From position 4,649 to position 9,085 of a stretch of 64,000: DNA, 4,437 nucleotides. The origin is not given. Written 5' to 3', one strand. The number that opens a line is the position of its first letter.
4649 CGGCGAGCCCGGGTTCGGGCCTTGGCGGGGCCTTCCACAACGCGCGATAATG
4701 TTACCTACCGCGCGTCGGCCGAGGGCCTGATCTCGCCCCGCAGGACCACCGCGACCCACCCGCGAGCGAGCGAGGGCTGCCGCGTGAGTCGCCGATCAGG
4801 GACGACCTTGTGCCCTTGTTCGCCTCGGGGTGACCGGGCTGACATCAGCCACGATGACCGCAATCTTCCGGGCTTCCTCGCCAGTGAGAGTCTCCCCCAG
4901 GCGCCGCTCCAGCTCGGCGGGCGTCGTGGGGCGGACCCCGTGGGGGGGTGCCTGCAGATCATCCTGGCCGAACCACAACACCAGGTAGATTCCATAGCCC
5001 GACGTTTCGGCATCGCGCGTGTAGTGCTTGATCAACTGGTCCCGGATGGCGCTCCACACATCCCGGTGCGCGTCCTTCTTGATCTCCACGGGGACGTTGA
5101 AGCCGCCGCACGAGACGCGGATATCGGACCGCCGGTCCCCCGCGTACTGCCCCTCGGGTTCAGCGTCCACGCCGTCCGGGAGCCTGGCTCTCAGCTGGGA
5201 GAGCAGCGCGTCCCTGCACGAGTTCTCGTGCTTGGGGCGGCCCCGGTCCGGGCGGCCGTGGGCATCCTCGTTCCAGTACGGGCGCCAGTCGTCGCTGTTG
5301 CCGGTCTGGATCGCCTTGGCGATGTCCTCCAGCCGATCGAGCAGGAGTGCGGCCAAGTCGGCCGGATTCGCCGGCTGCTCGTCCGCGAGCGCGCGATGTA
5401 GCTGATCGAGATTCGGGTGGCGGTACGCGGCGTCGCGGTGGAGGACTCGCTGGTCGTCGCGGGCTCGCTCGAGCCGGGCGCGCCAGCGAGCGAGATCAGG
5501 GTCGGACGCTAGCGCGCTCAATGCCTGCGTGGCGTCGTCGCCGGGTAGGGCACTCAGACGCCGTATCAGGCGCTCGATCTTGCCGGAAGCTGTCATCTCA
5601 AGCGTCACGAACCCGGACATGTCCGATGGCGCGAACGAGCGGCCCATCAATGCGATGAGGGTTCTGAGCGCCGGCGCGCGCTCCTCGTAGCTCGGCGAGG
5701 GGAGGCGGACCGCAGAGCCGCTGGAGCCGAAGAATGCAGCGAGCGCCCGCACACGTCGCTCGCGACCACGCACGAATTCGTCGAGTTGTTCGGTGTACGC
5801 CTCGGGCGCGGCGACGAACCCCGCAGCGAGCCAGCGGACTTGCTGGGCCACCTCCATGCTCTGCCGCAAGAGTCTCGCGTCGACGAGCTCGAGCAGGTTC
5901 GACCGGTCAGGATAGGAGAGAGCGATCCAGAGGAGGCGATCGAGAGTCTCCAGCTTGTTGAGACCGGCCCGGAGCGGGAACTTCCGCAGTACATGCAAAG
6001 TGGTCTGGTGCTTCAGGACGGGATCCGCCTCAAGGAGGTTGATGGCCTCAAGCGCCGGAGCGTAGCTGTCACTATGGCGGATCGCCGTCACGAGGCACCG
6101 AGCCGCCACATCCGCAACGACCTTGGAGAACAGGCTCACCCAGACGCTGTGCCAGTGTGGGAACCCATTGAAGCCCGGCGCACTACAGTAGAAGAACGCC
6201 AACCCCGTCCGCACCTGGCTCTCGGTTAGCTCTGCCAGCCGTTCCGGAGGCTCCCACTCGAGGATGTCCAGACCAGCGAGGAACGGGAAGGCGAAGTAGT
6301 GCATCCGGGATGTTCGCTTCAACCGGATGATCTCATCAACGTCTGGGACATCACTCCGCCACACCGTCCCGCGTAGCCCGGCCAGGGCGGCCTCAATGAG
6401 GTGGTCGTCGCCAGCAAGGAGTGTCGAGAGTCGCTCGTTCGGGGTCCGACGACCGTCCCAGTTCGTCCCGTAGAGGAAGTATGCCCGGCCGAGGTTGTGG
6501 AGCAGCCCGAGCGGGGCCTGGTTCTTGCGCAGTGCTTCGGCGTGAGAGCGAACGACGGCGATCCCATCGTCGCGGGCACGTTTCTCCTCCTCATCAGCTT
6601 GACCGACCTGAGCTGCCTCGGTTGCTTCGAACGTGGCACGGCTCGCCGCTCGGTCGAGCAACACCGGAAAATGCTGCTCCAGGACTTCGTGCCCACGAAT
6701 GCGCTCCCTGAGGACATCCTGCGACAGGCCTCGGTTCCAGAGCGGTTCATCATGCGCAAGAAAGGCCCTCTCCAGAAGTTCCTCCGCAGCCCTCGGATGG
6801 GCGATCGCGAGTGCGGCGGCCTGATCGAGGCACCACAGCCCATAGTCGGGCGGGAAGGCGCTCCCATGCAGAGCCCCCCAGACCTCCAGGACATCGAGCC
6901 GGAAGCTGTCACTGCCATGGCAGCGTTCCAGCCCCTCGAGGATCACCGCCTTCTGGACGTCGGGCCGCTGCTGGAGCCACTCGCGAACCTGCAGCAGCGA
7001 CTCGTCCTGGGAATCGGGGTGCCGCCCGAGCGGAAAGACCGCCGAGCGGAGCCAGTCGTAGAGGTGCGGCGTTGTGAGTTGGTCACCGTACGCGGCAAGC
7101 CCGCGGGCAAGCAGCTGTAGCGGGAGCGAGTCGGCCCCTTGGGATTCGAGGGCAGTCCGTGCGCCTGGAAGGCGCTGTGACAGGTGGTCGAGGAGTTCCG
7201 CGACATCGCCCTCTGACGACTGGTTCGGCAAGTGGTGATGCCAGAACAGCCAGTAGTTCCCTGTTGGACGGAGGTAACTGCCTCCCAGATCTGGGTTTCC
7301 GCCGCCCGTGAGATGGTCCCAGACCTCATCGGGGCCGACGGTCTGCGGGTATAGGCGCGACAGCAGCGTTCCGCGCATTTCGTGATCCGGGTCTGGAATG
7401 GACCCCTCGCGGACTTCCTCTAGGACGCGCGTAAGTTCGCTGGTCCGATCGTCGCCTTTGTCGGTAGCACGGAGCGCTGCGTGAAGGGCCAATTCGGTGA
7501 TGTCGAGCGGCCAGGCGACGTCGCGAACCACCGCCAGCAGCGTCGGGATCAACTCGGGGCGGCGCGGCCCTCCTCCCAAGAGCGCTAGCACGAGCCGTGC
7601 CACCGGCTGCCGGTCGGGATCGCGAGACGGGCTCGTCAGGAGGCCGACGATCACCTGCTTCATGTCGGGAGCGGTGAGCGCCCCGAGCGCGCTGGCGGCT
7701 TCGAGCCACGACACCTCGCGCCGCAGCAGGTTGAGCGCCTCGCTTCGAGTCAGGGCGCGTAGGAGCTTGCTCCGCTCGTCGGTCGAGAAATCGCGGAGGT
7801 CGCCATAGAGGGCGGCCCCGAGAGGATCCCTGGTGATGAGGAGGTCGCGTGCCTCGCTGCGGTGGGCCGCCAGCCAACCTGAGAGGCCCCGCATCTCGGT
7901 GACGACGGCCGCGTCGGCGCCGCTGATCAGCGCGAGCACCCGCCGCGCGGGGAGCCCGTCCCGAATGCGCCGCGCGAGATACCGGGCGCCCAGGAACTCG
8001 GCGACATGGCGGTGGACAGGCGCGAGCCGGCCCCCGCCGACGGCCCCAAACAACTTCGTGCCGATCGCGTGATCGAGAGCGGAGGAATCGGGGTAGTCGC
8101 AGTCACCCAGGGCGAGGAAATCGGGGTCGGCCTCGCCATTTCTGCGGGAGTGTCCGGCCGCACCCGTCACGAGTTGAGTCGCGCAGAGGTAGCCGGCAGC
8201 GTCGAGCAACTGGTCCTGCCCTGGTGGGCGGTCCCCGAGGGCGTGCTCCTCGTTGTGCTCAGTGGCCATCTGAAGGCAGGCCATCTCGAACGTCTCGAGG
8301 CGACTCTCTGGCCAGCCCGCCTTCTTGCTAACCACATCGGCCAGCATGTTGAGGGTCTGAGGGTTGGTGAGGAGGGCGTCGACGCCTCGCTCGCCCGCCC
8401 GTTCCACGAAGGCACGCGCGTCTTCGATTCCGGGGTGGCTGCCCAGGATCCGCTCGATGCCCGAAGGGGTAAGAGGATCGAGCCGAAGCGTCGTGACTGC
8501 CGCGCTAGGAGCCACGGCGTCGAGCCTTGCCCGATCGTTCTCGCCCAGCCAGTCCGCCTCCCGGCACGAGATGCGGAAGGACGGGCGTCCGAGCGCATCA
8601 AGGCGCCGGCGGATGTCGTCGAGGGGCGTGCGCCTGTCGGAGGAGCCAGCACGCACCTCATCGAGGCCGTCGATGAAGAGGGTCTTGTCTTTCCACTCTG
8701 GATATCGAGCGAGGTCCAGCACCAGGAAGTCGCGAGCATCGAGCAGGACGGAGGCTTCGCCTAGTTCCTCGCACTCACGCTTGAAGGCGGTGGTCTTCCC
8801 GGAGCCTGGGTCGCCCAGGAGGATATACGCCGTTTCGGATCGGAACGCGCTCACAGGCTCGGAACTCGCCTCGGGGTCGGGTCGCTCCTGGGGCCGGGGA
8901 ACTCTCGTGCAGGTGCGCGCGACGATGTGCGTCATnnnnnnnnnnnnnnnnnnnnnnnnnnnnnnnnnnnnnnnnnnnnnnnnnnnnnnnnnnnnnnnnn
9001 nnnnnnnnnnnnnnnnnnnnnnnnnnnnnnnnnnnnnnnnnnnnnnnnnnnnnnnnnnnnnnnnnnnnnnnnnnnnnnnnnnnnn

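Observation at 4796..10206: Candidate two-gene defence operon: COG1373 AAA ATPase + NACHT-like NTPase with a C-terminal nuclease-like domain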

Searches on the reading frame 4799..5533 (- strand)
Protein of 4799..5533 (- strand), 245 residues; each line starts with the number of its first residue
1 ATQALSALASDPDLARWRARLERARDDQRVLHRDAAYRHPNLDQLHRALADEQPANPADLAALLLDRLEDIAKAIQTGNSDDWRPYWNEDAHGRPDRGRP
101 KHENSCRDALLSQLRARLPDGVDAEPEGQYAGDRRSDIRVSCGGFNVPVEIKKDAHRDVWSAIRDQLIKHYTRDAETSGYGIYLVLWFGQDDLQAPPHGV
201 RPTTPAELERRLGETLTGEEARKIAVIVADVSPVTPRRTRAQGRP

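Call 44: predict_structure(alignment_id=A2)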
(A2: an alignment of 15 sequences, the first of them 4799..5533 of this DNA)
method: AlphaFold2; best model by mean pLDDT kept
length: 245 residues; sequences in the alignment: 15
mean_pLDDT: 60.5   pTM: 0.52
mean pLDDT of the five models: 60.5, 56.4, 54.7, 53.7, 50.6
residues with pLDDT >= 90: 2; 70-90: 92; 50-70: 66; < 50: 85
segments of 3 or more residues with pLDDT < 50: 30-48, 129-134, 156-180, 189-207, 236-244
pLDDT, mean of each block of 10 residues (from residue 1): 71 79 62 39 47 67 76 74 78 73 80 87 71 58 75 53 37 37 52 38 46 51 57 51 42
secondary structure, 60 per line:
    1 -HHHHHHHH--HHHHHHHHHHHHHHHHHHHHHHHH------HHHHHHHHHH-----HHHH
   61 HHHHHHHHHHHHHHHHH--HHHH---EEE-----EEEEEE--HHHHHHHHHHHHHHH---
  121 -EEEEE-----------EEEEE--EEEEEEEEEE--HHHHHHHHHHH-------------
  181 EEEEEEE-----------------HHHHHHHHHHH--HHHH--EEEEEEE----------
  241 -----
elements in order: H2-9 H12-35 H42-51 H57-77 H80-83 E87-89 E95-100 H103-117 E122-126 E138-142 E145-154 H157-167 E181-187 H205-215 H218-221 E224-230

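Call 50: search_protein_families(library=pfam, alignment_id=A2, max_evalue=10)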
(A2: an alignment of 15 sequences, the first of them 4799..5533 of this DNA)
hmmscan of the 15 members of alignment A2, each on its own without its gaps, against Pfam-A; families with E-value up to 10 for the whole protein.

A. member 1, window:4799-5533:- (245 aa): 1 family
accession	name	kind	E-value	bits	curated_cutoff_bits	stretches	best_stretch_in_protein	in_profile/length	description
PF05757.16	PsbQ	-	0.13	12.8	26.9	1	28-84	130-186/204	Oxygen evolving enhancer protein 3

B. families by the number of members that match (of 15 scanned): 7 families
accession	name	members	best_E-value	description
PF21643.2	T6SS_Tsi2-like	2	0.0045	T6SS, Immune protein Tsi2-like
PF05757.16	PsbQ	2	0.072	Oxygen evolving enhancer protein 3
PF11716.13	MDMPI_N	1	0.024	Mycothiol maleylpyruvate isomerase N-terminal domain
PF19901.4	DUF6374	1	0.066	Family of unknown function (DUF6374)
PF23975.1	DUF7301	1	0.098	Family of unknown function (DUF7301)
PF05794.18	Tcp11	1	0.18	T-complex protein 11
PF13565.12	HTH_32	1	3.6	Homeodomain-like domain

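Call 92: fold_search(model_id=the predicted structure, library=pdb)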
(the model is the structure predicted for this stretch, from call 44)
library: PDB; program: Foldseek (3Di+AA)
matches with E <= 10: 150; with E <= 0.001: 0
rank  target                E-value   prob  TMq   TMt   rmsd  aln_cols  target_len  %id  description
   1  3dza_A                4.1e-01  0.04  0.14  0.16  19.7       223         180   14  Crystal structure of a putative membrane protein of unknown function (yfdx) from klebsiella pneumoniae subsp. at 1.65  (released 2008-08-12)
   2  8dgf_E                7.9e-01  0.03  0.12  0.09  19.1       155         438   15  Avs4 bound to phage PhiV-1 portal (released 2022-08-03)
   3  2z2l_B                1.0e+00  0.02  0.10  0.08  14.6       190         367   13  Penicillin-Binding Protein 2X (PBP2X) from Streptococcus pneumoniae (released 2007-09-04)
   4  3dza_D                1.1e+00  0.03  0.14  0.17  19.0       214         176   13  Crystal structure of a putative membrane protein of unknown function (yfdx) from klebsiella pneumoniae subsp. at 1.65  (released 2008-08-12)
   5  1tkl_A                1.3e+00  0.04  0.11  0.09  13.4        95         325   10  Yeast Oxygen-Dependent Coproporphyrinogen Oxidase (released 2004-07-20)
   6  6uxt_A                1.5e+00  0.02  0.12  0.15  19.5       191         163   11  Crystal structure of unknown function protein yfdX from Shigella flexneri (released 2019-11-20)
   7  6lrc_A                1.6e+00  0.10  0.18  0.13   7.5       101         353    8  Human cGAS catalytic domain bound with the inhibitor PF-06928215 (released 2020-06-24)
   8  2f02_A                1.8e+00  0.03  0.13  0.11  12.0       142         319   12  Crystal Structure of LacC from Enterococcus Faecalis in complex with ATP (released 2005-11-22)
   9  7ebs                  1.8e+00  0.01  0.09  0.09  15.8       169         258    9  Crystal structure of juvenile hormone acid methyltransferase JHAMT from silkworm (released 2021-09-29)
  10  2z2m_E                1.8e+00  0.01  0.10  0.08  15.9       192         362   12  Cefditoren-Acylated Penicillin-Binding Protein 2X (PBP2X) from Streptococcus pneumoniae (released 2007-09-04)
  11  2zc3_B                1.9e+00  0.01  0.10  0.08  14.5       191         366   12  Penicillin-binding protein 2X (PBP 2X) acyl-enzyme complex (biapenem) from Streptococcus pneumoniae (released 2008-04-08)
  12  6dgd_B                1.9e+00  0.01  0.10  0.05  14.7       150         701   18  PriA helicase bound to dsDNA of a DNA replication fork (released 2018-09-05)
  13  9xps_y                2.0e+00  0.01  0.06  0.07  21.1       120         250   12  The neck structure of the Phage Phikz (released 2026-02-11)
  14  4n7s_B                2.2e+00  0.02  0.12  0.20   8.1        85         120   14  Crystal structure of Tse3-Tsi3 complex with Zinc ion (released 2014-04-23)
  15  7ylz_A                2.2e+00  0.01  0.09  0.05  15.6       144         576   13  Unliganded form of hydroxyamidotransferase TsnB9 (released 2023-05-31)
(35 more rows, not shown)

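Call 94: search_protein_representatives(alignment_id=A2)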
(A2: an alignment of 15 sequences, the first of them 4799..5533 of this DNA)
Query: 15 sequences, 233 profile positions. Proteins with E-value up to 0.001 (for the whole library): 2993; up to 1e-10: 1833; up to 1e-30: 1134. The best 150 are listed.
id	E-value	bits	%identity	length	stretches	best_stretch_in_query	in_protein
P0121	1.3e-114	397.6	-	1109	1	1-232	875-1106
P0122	4.3e-113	392.7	-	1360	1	1-232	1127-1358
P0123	3.2e-111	386.5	-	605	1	1-232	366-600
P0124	3.4e-109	379.9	-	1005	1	1-232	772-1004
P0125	1.3e-108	378.0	-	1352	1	1-232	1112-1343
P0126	1.7e-106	371.1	-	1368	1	2-232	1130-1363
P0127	4.5e-105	366.4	-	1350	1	1-231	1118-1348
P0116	4.9e-104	363.0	-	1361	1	4-232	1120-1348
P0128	8.3e-104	362.3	-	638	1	1-232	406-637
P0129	1.3e-103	361.6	-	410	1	1-232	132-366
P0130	1.7e-103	361.3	-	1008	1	1-232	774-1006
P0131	3.1e-103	360.4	-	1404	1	1-232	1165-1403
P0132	6.6e-103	359.3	-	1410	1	2-231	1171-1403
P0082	4.2e-102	356.7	-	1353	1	1-232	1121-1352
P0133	7.6e-102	355.9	-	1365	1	1-232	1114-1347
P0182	9.3e-89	313.0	-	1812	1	1-231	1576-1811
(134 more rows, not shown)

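Call 97: find_encoding_contigs(protein=P0182, flank=3000, max_places=4)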
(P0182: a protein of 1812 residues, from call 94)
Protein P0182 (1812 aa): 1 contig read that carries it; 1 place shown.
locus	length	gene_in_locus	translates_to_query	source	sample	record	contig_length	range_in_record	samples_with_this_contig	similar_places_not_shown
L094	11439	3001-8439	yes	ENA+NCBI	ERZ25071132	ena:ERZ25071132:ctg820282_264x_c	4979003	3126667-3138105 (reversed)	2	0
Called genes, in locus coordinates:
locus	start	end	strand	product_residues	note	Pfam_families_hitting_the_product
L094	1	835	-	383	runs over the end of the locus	-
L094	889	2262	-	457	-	PF13360:PQQ_2, PF13570:Beta-prop_ACSF4 (faint), PF01011:PQQ (faint), PF13360:PQQ_2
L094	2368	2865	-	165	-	PF02870:Methyltransf_1N, PF01035:DNA_binding_1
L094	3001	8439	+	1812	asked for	PF00004:AAA (faint), PF13173:AAA_14, PF13191:AAA_16 (faint), PF13401:AAA_22 (faint), PF13635:DUF4143, PF28130:DUF8371 (faint)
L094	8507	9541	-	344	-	-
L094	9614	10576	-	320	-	PF06029:AlkA_N, PF00730:HhH-GPD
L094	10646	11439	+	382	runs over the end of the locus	PF08240:ADH_N (faint)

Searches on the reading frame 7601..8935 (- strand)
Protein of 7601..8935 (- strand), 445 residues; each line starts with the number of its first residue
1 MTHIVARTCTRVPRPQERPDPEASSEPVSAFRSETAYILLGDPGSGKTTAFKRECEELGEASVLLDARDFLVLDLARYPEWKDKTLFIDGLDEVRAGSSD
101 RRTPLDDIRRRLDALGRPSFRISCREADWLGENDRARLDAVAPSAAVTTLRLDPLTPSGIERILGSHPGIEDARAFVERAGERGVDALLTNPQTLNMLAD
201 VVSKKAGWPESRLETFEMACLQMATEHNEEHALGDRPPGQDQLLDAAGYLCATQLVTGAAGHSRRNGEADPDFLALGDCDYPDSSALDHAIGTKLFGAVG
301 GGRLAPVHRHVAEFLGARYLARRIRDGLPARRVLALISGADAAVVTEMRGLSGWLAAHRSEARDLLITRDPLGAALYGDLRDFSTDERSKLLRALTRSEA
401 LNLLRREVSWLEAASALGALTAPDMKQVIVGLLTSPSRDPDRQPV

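Call 55: predict_structure(alignment_id=A3)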
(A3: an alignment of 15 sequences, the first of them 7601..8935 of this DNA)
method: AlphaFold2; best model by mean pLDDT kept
length: 445 residues; sequences in the alignment: 15
mean_pLDDT: 85.2   pTM: 0.86
mean pLDDT of the five models: 85.2, 80.9, 73.8, 70.6, 68.2
residues with pLDDT >= 90: 212; 70-90: 177; 50-70: 48; < 50: 8
segments of 3 or more residues with pLDDT < 50: 96-102
pLDDT, mean of each block of 10 residues (from residue 1): 77 72 80 93 87 93 92 90 94 56 76 95 84 88 93 91 91 93 88 92 82 92 78 70 95 87 81 87 91 88 86 95 95 83 73 94 92 87 91 84 71 71 86 77 60
secondary structure, 60 per line:
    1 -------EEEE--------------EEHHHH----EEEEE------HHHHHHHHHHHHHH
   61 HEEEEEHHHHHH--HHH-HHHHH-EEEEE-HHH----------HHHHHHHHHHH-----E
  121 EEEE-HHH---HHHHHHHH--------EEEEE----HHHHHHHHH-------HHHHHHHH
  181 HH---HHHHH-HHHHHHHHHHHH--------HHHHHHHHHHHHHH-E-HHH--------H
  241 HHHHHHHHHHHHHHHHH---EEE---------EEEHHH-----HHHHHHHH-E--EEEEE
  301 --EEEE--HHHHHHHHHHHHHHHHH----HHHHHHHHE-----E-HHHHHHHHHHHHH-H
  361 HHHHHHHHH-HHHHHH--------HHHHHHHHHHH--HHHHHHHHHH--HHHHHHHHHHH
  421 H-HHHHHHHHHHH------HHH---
elements in order: E8-11 H28-31 E36-40 H47-61 E62-66 H67-72 H79-83 E85-89 H104-114 E120-124 H132-139 E148-152 H157-165 H173-182 H186-190 H192-203 H212-225 H240-257 E261-263 E273-275 H284-291 E296-300 E303-306 H309-325 H330-337 H346-358 H360-369 H371-376 H385-395 H398-407 H410-421 H423-433
